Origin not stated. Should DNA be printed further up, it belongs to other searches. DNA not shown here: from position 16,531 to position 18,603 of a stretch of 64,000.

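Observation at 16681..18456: Unusual one-component architecture: CadC-type DNA-binding domain + alpha/beta hydrolase + apparently degenerate adenylyl-cyclase homology domain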

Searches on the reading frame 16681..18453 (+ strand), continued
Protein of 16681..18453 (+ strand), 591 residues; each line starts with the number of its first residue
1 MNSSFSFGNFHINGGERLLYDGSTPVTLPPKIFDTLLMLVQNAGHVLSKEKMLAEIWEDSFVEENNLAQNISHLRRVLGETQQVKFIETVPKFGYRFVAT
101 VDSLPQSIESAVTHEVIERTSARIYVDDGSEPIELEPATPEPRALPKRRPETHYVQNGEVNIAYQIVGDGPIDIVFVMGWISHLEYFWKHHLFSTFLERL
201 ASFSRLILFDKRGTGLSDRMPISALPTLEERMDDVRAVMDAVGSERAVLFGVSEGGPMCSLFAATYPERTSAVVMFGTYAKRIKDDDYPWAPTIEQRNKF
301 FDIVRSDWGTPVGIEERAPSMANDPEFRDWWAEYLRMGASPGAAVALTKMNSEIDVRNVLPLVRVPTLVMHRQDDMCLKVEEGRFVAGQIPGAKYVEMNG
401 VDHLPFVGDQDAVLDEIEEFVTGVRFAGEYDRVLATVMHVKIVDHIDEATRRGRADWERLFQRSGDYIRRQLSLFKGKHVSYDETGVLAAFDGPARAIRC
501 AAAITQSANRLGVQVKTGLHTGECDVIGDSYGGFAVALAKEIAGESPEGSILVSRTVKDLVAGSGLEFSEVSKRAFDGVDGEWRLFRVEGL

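Call 7: find_homologous_proteins(query=window:16681-18453:+, max_evalue=1e-10)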
Query window:16681-18453:+ (591 aa): 8000 proteins with E <= 1e-10 among 8000 candidates; the best 120 are listed.
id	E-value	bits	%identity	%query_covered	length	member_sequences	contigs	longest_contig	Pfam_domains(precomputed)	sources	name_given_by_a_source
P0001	0.0e+0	1352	100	100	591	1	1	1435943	PF12697.14,PF00561.27,PF00486.35,PF12146.16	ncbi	ncbi:MAG: alpha/beta fold hydrolase [Pyrinomonadaceae bacterium]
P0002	0.0e+0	1166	86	99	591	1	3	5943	PF12697.14,PF00561.27,PF00486.35,PF12146.16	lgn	-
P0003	0.0e+0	1166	86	99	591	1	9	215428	PF12697.14,PF00561.27,PF00486.35,PF12146.16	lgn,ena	-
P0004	0.0e+0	1163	86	99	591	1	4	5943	PF12697.14,PF00561.27,PF00486.35,PF12146.16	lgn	-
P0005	0.0e+0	1081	80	99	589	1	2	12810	PF12697.14,PF00561.27,PF00486.35,PF12146.16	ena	-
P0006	0.0e+0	1063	79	99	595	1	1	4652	PF12697.14,PF00561.27,PF00486.35,PF12146.16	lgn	-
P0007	0.0e+0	1035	77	99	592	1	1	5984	PF12697.14,PF00561.27,PF00486.35,PF12146.16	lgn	-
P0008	0.0e+0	1027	76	99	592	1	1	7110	PF12697.14,PF00561.27,PF00486.35,PF12146.16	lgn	-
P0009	0.0e+0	1025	74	99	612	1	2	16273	PF12697.14,PF00561.27,PF00486.35,PF12146.16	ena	-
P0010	0.0e+0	1022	77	99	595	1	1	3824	PF12697.14,PF00561.27,PF00486.35,PF12146.16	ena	-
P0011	0.0e+0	1011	75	99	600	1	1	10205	PF12697.14,PF00561.27,PF00486.35,PF12146.16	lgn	-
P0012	0.0e+0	1011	73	99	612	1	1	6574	PF12697.14,PF00561.27,PF00486.35,PF12146.16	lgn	-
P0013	4.4e-298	1007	74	99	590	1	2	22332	PF12697.14,PF00561.27,PF00486.35,PF12146.16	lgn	-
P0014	2.5e-297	1005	73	99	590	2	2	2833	PF12697.14,PF00561.27,PF00486.35,PF12146.16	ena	-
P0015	3.7e-297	1004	74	99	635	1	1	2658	PF12697.14,PF00561.27,PF00486.35,PF12146.16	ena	-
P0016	6.4e-297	1004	74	99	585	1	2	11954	PF12697.14,PF00561.27,PF00486.35,PF12146.16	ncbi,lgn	ncbi:hypothetical protein BH10ACI3_BH10ACI3_24650 [soil metagenome]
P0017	2.7e-295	998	74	100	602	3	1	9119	PF12697.14,PF00561.27,PF00486.35,PF12146.16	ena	-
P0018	9.1e-295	996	74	99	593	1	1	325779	PF12697.14,PF00561.27,PF00486.35,PF12146.16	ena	-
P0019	1.0e-293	993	74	100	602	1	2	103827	PF12697.14,PF00561.27,PF00486.35,PF12146.16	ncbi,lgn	ncbi:MAG: alpha/beta fold hydrolase [Pyrinomonadaceae bacterium]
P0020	3.1e-290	981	74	99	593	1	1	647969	PF12697.14,PF00561.27,PF00486.35,PF12146.16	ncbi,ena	-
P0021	8.2e-290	980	72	99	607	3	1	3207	PF12697.14,PF00561.27,PF00486.35,PF12146.16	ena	-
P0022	1.0e-289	980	73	99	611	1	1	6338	PF12697.14,PF00561.27,PF00486.35,PF12146.16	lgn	-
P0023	4.9e-289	978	73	99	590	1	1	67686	PF12697.14,PF00561.27,PF00486.35,PF12146.16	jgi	jgi:pimeloyl-ACP methyl ester carboxylesterase/DNA-binding winged helix-turn-helix (wHTH) protein/cl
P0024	7.5e-289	977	73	99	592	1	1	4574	PF12697.14,PF00561.27,PF00486.35,PF12146.16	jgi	-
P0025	2.9e-287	972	71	99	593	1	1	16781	PF12697.14,PF00561.27,PF00486.35,PF12146.16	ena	-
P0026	8.6e-287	970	73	99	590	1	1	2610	PF12697.14,PF00561.27,PF00486.35,PF12146.16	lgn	-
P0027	3.8e-286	968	72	99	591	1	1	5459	PF12697.14,PF00561.27,PF00486.35,PF12146.16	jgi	jgi:DNA-binding winged helix-turn-helix (wHTH) protein/pimeloyl-ACP methyl ester carboxylesterase/cl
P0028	9.2e-286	967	72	99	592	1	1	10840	PF12697.14,PF00561.27,PF00486.35,PF12146.16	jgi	-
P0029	1.3e-285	966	72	99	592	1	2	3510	PF12697.14,PF00561.27,PF00486.35,PF12146.16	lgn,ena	-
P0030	5.3e-284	961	71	99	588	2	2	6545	PF12697.14,PF00561.27,PF00486.35,PF12146.16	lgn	-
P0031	2.9e-283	958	72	99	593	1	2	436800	PF12697.14,PF00561.27,PF00486.35,PF12146.16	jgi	jgi:pimeloyl-ACP methyl ester carboxylesterase/DNA-binding winged helix-turn-helix (wHTH) protein/cl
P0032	9.9e-283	957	72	99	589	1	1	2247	PF12697.14,PF00561.27,PF00486.35,PF12146.16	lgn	-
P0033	2.4e-281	952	71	99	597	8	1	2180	PF12697.14,PF00561.27,PF00486.35,PF12146.16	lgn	-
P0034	2.9e-281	952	72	99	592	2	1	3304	PF12697.14,PF00561.27,PF00486.35,PF12146.16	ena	-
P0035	6.9e-281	951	71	99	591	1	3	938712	PF12697.14,PF00561.27,PF00486.35,PF12146.16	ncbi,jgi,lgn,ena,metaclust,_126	metaclust:\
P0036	4.6e-280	948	72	99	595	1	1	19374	PF12697.14,PF00561.27,PF00486.35,PF12146.16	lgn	-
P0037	1.8e-279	946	71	99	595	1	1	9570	PF12697.14,PF00561.27,PF00486.35,PF12146.16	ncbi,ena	-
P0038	2.4e-279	945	70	99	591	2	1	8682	PF00561.27,PF00486.35,PF12146.16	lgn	-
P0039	4.1e-279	945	72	99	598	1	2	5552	PF12697.14,PF00561.27,PF00486.35,PF12146.16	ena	-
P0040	6.5e-279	944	70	99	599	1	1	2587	PF12697.14,PF00561.27,PF00486.35,PF12146.16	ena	-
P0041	1.8e-278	943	71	99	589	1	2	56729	PF12697.14,PF00561.27,PF00486.35,PF12146.16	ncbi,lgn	ncbi:MAG: alpha/beta fold hydrolase [Pyrinomonadaceae bacterium]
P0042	2.3e-278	942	70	99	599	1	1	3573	PF12697.14,PF00561.27,PF00486.35,PF12146.16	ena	-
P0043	3.5e-278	942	71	99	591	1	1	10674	PF12697.14,PF00561.27,PF00486.35,PF12146.16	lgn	-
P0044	3.6e-278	942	72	98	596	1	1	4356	PF12697.14,PF00561.27,PF00486.35,PF12146.16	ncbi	ncbi:MAG: alpha/beta fold hydrolase [Acidobacteriota bacterium]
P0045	7.4e-278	941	70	99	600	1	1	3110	PF12697.14,PF00561.27,PF00486.35,PF12146.16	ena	-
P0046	2.6e-277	939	69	99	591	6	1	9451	PF12697.14,PF00561.27,PF00486.35,PF12146.16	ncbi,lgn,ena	-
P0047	1.1e-276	937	70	99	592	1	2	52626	PF12697.14,PF00561.27,PF00486.35,PF12146.16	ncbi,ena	-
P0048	1.3e-276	936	70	99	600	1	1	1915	PF12697.14,PF00561.27,PF00486.35,PF12146.16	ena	-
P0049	4.9e-276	935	69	100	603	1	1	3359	PF12697.14,PF00561.27,PF00486.35,PF12146.16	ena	-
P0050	6.8e-276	934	70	99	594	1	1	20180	PF12697.14,PF00561.27,PF00486.35,PF12146.16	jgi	-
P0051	8.7e-276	934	71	99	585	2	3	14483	PF12697.14,PF00561.27,PF00486.35,PF12146.16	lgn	-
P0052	3.5e-275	932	70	99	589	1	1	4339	PF12697.14,PF00561.27,PF00486.35,PF12146.16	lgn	-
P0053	5.3e-275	931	70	99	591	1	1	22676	PF12697.14,PF00561.27,PF00486.35,PF12146.16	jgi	jgi:pimeloyl-ACP methyl ester carboxylesterase/DNA-binding winged helix-turn-helix (wHTH) protein/cl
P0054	7.0e-275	931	71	99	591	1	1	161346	PF12697.14,PF00561.27,PF00486.35,PF12146.16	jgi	-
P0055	7.5e-275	931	70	99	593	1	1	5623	PF00561.27,PF00486.35,PF12146.16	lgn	-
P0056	1.2e-274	930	69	100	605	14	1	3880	PF12697.14,PF00561.27,PF00486.35,PF12146.16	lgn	-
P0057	1.2e-274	930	69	99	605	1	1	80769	PF12697.14,PF00561.27,PF00486.35,PF12146.16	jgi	jgi:pimeloyl-ACP methyl ester carboxylesterase/DNA-binding winged helix-turn-helix (wHTH) protein/cl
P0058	2.8e-274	929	69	99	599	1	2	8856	PF12697.14,PF00561.27,PF00486.35,PF12146.16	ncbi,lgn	-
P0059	5.3e-273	925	70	99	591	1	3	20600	PF12697.14,PF00561.27,PF00486.35,PF12146.16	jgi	jgi:pimeloyl-ACP methyl ester carboxylesterase/DNA-binding winged helix-turn-helix (wHTH) protein/cl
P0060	6.3e-273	924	69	100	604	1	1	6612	PF00561.27,PF00486.35,PF12146.16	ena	-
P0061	7.1e-273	924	69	99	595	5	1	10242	PF12697.14,PF00561.27,PF00486.35,PF12146.16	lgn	-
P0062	7.5e-273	924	69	99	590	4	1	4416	PF12697.14,PF00561.27,PF00486.35,PF12146.16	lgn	-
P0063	1.2e-272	923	69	99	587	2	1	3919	PF12697.14,PF00561.27,PF00486.35,PF12146.16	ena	-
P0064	2.3e-272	922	70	99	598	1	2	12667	PF12697.14,PF00561.27,PF00486.35,PF12146.16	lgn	-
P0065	3.9e-272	922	70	99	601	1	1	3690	PF12697.14,PF00561.27,PF00486.35,PF12146.16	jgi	jgi:pimeloyl-ACP methyl ester carboxylesterase/DNA-binding winged helix-turn-helix (wHTH) protein/cl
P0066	4.3e-272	922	70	99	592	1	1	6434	PF00561.27,PF00486.35,PF12146.16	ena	-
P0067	4.6e-272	921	69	99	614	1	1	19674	PF12697.14,PF00561.27,PF00486.35,PF12146.16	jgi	jgi:pimeloyl-ACP methyl ester carboxylesterase/DNA-binding winged helix-turn-helix (wHTH) protein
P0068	5.4e-272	921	68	99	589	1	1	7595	PF12697.14,PF00561.27,PF00486.35,PF12146.16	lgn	-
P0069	7.4e-272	921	69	99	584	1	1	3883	PF12697.14,PF00561.27,PF00486.35,PF12146.16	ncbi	-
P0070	9.0e-272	921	69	99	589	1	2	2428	PF12697.14,PF00561.27,PF00486.35,PF12146.16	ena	-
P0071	1.0e-271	920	69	99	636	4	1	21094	PF12697.14,PF00561.27,PF00486.35,PF12146.16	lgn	-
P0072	1.4e-271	920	69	99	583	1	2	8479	PF12697.14,PF00561.27,PF00486.35,PF12146.16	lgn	-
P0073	3.0e-271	919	68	99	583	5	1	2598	PF12697.14,PF00561.27,PF00486.35,PF12146.16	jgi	jgi:pimeloyl-ACP methyl ester carboxylesterase/DNA-binding winged helix-turn-helix (wHTH) protein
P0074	3.2e-271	919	68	99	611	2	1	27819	PF12697.14,PF00561.27,PF00486.35,PF12146.16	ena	-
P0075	4.2e-271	918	69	99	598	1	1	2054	PF12697.14,PF00561.27,PF00486.35,PF12146.16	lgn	-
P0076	4.6e-271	918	69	99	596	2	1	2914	PF12697.14,PF00561.27,PF00486.35,PF12146.16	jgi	jgi:pimeloyl-ACP methyl ester carboxylesterase/DNA-binding winged helix-turn-helix (wHTH) protein/cl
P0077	5.4e-271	918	69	99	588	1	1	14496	PF12697.14,PF00561.27,PF00486.35,PF12146.16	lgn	-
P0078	5.6e-271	918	69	99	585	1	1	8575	PF12697.14,PF00561.27,PF00486.35,PF12146.16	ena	-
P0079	7.2e-271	918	68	99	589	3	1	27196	PF12697.14,PF00561.27,PF00486.35,PF12146.16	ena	-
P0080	9.7e-271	917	68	99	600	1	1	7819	PF12697.14,PF00561.27,PF00486.35,PF12146.16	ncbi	-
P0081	1.2e-270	917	70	99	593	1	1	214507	PF12697.14,PF00561.27,PF00486.35,PF12146.16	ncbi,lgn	-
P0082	1.7e-270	916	69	99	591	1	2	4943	PF12697.14,PF00561.27,PF00486.35,PF12146.16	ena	-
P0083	3.8e-270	915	69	99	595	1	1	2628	PF12697.14,PF00561.27,PF00486.35,PF12146.16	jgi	-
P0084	4.7e-270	915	69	99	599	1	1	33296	PF12697.14,PF00561.27,PF00486.35,PF12146.16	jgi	-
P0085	6.6e-270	914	69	99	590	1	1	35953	PF12697.14,PF00561.27,PF00486.35,PF12146.16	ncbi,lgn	-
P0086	8.5e-270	914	68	99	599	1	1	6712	PF12697.14,PF00561.27,PF00486.35,PF12146.16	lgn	-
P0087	1.1e-269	914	69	99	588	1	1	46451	PF12697.14,PF00561.27,PF00486.35,PF12146.16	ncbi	-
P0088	1.5e-269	913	67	99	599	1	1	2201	PF12697.14,PF00561.27,PF00486.35,PF12146.16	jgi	jgi:pimeloyl-ACP methyl ester carboxylesterase/DNA-binding winged helix-turn-helix (wHTH) protein/cl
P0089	1.9e-269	913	68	99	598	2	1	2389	PF12697.14,PF00561.27,PF00486.35,PF12146.16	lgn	-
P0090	2.1e-269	913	69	99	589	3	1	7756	PF12697.14,PF00561.27,PF00486.35,PF12146.16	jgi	jgi:pimeloyl-ACP methyl ester carboxylesterase/DNA-binding winged helix-turn-helix (wHTH) protein/cl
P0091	2.3e-269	913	67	99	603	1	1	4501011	PF12697.14,PF00561.27,PF00486.35,PF12146.16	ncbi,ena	-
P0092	4.6e-269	912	69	99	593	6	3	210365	PF12697.14,PF00561.27,PF00486.35,PF12146.16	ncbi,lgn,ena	-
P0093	5.5e-269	911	69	99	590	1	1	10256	PF12697.14,PF00561.27,PF00486.35,PF12146.16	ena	-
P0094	5.7e-269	911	68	99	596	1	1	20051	PF00561.27,PF00486.35,PF12146.16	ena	-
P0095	5.7e-269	911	68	99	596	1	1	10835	PF00561.27,PF00486.35,PF12146.16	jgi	-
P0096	9.9e-269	910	69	99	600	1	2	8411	PF12697.14,PF00561.27,PF00486.35,PF12146.16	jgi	jgi:pimeloyl-ACP methyl ester carboxylesterase/DNA-binding winged helix-turn-helix (wHTH) protein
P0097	1.4e-268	910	67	99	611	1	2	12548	PF12697.14,PF00561.27,PF00486.35,PF12146.16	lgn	-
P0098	2.0e-268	909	69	99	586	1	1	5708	PF12697.14,PF00561.27,PF00486.35,PF12146.16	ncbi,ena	-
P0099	2.2e-268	909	69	99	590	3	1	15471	PF12697.14,PF00561.27,PF00486.35,PF12146.16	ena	-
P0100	3.4e-268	909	67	99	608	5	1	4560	PF12697.14,PF00561.27,PF00486.35,PF12146.16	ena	-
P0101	4.4e-268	908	69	99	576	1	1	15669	PF00561.27,PF00486.35,PF12146.16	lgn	-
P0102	5.5e-268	908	69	99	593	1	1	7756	PF12697.14,PF00561.27,PF00486.35,PF12146.16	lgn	-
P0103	6.1e-268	908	68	99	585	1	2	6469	PF12697.14,PF00561.27,PF00486.35,PF12146.16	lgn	-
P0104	6.5e-268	908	67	99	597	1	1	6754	PF12697.14,PF00561.27,PF00486.35,PF12146.16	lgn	-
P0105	7.5e-268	908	69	99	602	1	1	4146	PF12697.14,PF00561.27,PF00486.35,PF12146.16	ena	-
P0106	7.9e-268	907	69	99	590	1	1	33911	PF12697.14,PF00561.27,PF00486.35,PF12146.16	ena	-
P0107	8.1e-268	907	69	99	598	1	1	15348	PF12697.14,PF00561.27,PF00486.35,PF12146.16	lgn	-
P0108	1.1e-267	907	68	99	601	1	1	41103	PF12697.14,PF00561.27,PF00486.35,PF12146.16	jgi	jgi:pimeloyl-ACP methyl ester carboxylesterase/DNA-binding winged helix-turn-helix (wHTH) protein/cl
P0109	1.2e-267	907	67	99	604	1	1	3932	PF12697.14,PF00561.27,PF00486.35,PF12146.16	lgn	-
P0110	2.4e-267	906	67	99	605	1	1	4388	PF12697.14,PF00561.27,PF00486.35,PF12146.16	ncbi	-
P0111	2.7e-267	906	70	99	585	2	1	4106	PF12697.14,PF00561.27,PF00486.35,PF12146.16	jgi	jgi:pimeloyl-ACP methyl ester carboxylesterase/DNA-binding winged helix-turn-helix (wHTH) protein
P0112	4.1e-267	905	67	99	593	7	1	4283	PF12697.14,PF00561.27,PF00486.35,PF12146.16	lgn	-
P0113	4.2e-267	905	68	100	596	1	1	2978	PF12697.14,PF00561.27,PF00486.35,PF12146.16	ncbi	-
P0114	4.5e-267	905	68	99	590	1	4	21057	PF12697.14,PF00561.27,PF00486.35,PF12146.16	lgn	-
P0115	8.3e-267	904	69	99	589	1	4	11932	PF12697.14,PF00561.27,PF00486.35,PF12146.16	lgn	-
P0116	8.4e-267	904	68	99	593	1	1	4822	PF12697.14,PF00561.27,PF00486.35,PF12146.16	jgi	jgi:pimeloyl-ACP methyl ester carboxylesterase/DNA-binding winged helix-turn-helix (wHTH) protein/cl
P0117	1.1e-266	904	68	99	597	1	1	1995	PF12697.14,PF00561.27,PF00486.35,PF12146.16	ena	-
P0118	1.2e-266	904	67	99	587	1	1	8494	PF12697.14,PF00561.27,PF00486.35,PF12146.16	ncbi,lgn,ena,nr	ncbi:MAG TPA: alpha/beta fold hydrolase [Pyrinomonadaceae bacterium]|nr:alpha/beta fold hydrolase [P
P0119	1.3e-266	904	67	100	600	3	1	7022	PF12697.14,PF00561.27,PF00486.35,PF12146.16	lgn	-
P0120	1.4e-266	903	69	99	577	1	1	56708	PF12697.14,PF00561.27,PF00486.35,PF12146.16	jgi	jgi:pimeloyl-ACP methyl ester carboxylesterase/DNA-binding winged helix-turn-helix (wHTH) protein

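Call 23: search_protein_representatives(protein=window:16681-18453:+)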
Query: 591 residues. Proteins with E-value up to 0.001 (for the whole library): 88501; up to 1e-10: 29352; up to 1e-30: 4461. The best 150 are listed.
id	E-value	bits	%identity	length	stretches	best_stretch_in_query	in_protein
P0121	1.4e-188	644.2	58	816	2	133-588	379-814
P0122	6.7e-177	605.6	54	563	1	3-589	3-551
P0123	1.6e-175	601.0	54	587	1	5-586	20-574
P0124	2.0e-158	544.6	58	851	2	145-447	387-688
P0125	1.3e-149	515.4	48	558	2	146-588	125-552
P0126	4.5e-146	503.8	52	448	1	149-587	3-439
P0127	2.8e-144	497.8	60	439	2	150-421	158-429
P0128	3.6e-144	497.5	51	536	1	150-588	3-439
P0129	1.1e-141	489.3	54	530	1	152-573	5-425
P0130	5.2e-141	487.0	48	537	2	137-578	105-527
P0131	6.6e-138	476.8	50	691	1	149-588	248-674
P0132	1.1e-137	476.1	54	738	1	144-589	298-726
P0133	7.4e-137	473.3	52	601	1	137-587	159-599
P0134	1.3e-136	472.6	50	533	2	268-588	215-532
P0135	5.5e-135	467.2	49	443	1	149-587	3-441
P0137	7.2e-131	453.6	52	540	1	150-588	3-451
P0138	1.1e-129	449.7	50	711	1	133-586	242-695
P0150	1.3e-121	423.0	47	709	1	137-588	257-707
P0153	2.0e-119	415.8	43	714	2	140-590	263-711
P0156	5.9e-119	414.2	45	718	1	150-587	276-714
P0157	8.4e-119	413.7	46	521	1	149-588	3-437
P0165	1.4e-117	409.7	47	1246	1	130-588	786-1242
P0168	3.4e-116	405.1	44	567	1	149-588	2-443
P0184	3.0e-112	392.1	47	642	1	149-588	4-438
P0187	8.8e-112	390.5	50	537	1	149-574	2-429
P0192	7.4e-111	387.5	47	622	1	151-588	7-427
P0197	1.4e-110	386.6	42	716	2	135-588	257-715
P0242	2.3e-103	362.8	46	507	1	149-588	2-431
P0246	1.5e-102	360.1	42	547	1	151-588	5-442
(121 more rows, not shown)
